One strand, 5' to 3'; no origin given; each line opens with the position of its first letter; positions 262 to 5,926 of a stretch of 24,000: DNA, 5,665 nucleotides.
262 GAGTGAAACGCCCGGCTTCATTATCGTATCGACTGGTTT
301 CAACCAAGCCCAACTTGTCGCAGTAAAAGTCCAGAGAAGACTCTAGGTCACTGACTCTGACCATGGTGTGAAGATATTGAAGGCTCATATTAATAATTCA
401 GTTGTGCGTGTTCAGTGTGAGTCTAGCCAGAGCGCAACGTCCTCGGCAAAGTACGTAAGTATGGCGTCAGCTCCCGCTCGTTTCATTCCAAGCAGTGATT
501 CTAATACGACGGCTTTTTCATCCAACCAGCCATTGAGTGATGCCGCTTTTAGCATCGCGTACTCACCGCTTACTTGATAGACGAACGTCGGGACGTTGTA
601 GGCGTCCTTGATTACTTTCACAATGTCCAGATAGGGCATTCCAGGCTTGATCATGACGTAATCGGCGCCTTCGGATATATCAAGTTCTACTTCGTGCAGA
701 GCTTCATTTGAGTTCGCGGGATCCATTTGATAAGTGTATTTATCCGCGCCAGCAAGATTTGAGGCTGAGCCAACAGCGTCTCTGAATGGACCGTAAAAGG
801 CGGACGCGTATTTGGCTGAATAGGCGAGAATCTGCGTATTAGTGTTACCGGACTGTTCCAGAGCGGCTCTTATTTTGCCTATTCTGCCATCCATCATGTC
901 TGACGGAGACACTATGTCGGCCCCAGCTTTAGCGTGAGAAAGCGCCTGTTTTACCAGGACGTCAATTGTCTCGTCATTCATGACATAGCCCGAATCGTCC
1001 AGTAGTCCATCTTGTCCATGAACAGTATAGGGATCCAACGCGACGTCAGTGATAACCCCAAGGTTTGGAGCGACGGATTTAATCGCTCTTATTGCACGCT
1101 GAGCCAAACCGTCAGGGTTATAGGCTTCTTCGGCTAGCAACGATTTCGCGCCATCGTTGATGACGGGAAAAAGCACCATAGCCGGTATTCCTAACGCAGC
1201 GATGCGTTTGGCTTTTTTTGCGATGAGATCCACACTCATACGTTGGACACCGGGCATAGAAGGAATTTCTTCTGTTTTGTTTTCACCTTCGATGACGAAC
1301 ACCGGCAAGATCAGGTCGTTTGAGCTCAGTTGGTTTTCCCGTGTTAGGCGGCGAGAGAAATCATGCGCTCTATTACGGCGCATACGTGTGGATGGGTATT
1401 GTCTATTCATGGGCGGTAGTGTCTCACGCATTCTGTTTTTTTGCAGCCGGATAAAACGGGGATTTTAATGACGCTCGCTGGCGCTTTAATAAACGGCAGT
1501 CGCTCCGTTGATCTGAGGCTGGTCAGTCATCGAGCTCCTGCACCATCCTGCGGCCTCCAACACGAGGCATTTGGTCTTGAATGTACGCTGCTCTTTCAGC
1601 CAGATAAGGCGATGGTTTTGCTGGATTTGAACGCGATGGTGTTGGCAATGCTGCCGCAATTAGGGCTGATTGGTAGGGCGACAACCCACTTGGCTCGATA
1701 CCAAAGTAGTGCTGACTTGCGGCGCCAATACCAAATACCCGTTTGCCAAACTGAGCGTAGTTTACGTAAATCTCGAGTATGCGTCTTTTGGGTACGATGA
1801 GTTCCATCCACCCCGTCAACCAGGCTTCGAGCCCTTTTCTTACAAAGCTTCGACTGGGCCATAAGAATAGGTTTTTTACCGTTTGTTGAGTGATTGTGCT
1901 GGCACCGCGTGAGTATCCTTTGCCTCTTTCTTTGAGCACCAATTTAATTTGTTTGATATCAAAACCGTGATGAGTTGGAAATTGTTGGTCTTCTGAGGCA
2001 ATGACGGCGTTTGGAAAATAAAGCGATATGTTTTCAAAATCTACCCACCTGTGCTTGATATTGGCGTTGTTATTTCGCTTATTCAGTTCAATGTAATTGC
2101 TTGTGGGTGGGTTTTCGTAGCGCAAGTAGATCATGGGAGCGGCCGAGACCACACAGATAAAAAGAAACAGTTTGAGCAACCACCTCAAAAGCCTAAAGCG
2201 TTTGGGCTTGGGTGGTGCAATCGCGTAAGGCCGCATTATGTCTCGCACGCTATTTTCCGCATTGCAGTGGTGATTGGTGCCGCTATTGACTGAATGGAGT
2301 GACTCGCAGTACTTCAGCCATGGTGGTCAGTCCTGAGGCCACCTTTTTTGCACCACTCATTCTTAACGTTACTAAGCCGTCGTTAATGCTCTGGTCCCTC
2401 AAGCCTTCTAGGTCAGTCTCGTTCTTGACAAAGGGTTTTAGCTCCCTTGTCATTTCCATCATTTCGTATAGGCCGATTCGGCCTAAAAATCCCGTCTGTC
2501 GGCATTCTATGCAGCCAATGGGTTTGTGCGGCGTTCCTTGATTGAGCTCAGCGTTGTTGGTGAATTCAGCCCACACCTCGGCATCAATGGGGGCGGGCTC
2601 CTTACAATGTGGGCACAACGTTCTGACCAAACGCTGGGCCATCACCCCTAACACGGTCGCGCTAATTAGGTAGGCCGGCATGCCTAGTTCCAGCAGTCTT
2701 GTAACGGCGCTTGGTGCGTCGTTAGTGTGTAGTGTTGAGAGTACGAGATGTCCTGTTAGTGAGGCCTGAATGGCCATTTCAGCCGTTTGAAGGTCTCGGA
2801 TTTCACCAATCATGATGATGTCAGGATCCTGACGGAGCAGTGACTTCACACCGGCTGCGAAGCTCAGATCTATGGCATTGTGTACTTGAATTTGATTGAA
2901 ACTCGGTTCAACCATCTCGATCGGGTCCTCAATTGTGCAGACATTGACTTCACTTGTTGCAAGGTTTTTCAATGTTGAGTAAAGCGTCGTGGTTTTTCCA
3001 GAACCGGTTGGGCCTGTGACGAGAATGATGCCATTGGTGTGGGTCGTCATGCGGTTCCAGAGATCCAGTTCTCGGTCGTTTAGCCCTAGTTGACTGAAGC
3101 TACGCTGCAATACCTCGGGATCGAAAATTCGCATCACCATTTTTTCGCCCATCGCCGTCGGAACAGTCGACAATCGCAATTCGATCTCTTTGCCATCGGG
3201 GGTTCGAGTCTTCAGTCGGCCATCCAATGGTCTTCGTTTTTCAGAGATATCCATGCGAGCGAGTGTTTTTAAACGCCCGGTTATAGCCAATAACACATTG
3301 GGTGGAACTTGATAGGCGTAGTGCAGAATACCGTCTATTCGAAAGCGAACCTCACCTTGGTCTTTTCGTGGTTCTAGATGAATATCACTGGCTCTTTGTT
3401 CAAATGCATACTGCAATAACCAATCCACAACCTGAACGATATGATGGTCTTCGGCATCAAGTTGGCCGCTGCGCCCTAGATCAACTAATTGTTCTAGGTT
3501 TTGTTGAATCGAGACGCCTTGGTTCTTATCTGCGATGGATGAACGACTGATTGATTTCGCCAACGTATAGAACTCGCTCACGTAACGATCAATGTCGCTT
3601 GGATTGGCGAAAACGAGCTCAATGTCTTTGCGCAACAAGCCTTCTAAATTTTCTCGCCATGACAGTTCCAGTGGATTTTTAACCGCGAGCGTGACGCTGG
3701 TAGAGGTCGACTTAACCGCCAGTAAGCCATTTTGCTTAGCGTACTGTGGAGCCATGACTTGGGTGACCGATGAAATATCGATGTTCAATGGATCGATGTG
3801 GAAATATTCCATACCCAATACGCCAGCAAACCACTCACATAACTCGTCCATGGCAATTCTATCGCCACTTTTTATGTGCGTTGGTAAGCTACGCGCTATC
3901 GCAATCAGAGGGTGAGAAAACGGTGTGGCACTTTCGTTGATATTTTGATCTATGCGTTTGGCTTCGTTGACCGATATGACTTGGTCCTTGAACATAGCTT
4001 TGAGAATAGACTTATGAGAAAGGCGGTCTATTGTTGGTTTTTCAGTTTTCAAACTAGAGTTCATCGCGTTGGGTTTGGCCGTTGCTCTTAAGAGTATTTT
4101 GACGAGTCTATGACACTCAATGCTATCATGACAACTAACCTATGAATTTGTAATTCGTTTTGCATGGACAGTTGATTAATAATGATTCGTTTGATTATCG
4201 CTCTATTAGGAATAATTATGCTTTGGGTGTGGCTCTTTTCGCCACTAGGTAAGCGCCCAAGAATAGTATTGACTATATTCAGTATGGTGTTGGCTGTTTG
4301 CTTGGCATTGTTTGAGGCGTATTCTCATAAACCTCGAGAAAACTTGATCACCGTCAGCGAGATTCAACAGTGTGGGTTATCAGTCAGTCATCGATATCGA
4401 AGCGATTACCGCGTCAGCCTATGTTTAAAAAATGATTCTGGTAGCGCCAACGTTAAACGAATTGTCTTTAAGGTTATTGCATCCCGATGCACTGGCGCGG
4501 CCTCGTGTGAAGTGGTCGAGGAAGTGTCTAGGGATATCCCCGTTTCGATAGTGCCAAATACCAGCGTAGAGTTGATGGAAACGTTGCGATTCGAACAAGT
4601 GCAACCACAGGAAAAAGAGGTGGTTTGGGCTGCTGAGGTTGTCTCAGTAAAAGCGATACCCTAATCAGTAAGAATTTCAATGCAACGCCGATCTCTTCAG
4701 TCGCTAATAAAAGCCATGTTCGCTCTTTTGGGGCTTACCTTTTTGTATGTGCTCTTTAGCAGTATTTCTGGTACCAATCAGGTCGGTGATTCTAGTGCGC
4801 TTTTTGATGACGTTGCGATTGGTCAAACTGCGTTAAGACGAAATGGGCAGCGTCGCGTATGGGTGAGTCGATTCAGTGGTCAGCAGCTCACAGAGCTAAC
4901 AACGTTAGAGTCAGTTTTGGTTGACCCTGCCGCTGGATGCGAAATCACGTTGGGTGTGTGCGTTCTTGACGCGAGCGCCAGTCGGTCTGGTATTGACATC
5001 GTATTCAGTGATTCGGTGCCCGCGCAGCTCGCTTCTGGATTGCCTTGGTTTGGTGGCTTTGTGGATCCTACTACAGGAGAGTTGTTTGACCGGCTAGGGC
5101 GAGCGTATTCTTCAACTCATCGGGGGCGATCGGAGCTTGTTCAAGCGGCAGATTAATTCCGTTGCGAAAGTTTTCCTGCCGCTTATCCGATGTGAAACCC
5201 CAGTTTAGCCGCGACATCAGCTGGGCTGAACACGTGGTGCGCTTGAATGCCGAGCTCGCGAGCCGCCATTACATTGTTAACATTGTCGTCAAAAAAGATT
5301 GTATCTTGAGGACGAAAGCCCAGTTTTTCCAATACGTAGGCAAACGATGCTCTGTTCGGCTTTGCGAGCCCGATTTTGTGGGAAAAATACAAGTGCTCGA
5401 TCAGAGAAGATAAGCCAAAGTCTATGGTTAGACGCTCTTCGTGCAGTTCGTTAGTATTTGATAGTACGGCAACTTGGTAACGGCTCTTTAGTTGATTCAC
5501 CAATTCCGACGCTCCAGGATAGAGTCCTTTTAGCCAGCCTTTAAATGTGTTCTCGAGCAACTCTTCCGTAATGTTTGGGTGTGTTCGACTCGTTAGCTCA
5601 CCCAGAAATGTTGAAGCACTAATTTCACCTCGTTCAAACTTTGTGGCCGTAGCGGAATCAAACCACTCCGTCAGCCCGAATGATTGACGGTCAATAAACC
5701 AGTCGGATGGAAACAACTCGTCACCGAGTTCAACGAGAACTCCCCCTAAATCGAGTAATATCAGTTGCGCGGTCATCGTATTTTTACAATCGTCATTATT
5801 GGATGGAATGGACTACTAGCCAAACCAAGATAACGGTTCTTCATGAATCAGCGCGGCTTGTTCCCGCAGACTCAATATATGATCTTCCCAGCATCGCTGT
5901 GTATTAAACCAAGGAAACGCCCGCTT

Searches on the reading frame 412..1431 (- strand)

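Call 14: search_protein_families(library=pfam, proteins=[window:412-1431:-])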
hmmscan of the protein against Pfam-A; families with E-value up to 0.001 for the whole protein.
window:412-1431:- (339 aa): 1 family
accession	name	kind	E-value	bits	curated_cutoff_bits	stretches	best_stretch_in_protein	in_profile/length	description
PF00490.27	ALAD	-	1.8e-138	461.5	24.6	1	15-335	2-317/317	Delta-aminolevulinic acid dehydratase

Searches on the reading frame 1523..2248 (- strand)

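Call 14: search_protein_families(library=pfam, proteins=[window:1523-2248:-])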
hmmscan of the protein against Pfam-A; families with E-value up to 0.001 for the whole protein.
window:1523-2248:- (241 aa): 1 family
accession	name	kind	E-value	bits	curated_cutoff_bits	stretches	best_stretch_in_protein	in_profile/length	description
PF00912.28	Transgly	-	1.1e-46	158.9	27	1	62-227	10-177/178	Transglycosylase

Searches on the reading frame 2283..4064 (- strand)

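Call 14: search_protein_families(library=pfam, proteins=[window:2283-4064:-])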
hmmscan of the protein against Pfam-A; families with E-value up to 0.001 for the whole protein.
window:2283-4064:- (593 aa): 8 families
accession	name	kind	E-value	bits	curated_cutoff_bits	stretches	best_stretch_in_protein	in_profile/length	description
PF00437.27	T2SSE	-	1.3e-124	416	24.9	1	205-587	4-370/370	Type II/IV secretion system protein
PF05157.20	MshEN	-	4.8e-13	49.3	23.1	1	83-169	1-87/90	MshEN domain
PF25199.1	nSTAND_NTPase5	-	0.0001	22.6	34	1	340-389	37-87/145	Novel STAND NTPase 5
PF13173.12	AAA_14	-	0.00019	21.9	27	1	344-434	2-83/129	AAA domain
PF13191.12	AAA_16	-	0.0002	22.3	32.6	1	333-374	13-54/167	AAA ATPase domain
PF20720.3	nSTAND3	-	0.00021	21.5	27.2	1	342-383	15-56/155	Novel STAND NTPase 3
PF13401.12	AAA_22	-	0.00023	21.9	27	1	342-378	3-39/130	AAA domain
PF13476.12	AAA_23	-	0.00094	20.3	27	0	322-361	9-36/201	AAA domain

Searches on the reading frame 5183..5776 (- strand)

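Call 14: search_protein_families(library=pfam, proteins=[window:5183-5776:-])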
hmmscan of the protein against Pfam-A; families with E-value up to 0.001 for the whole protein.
window:5183-5776:- (197 aa): 2 families
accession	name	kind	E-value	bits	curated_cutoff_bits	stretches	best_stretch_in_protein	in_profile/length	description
PF00702.32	Hydrolase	-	1e-18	68.8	26.4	1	57-176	61-191/191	haloacid dehalogenase-like hydrolase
PF13419.12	HAD_2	-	1.1e-13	52.1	23.8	1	84-179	79-175/178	Haloacid dehalogenase-like hydrolase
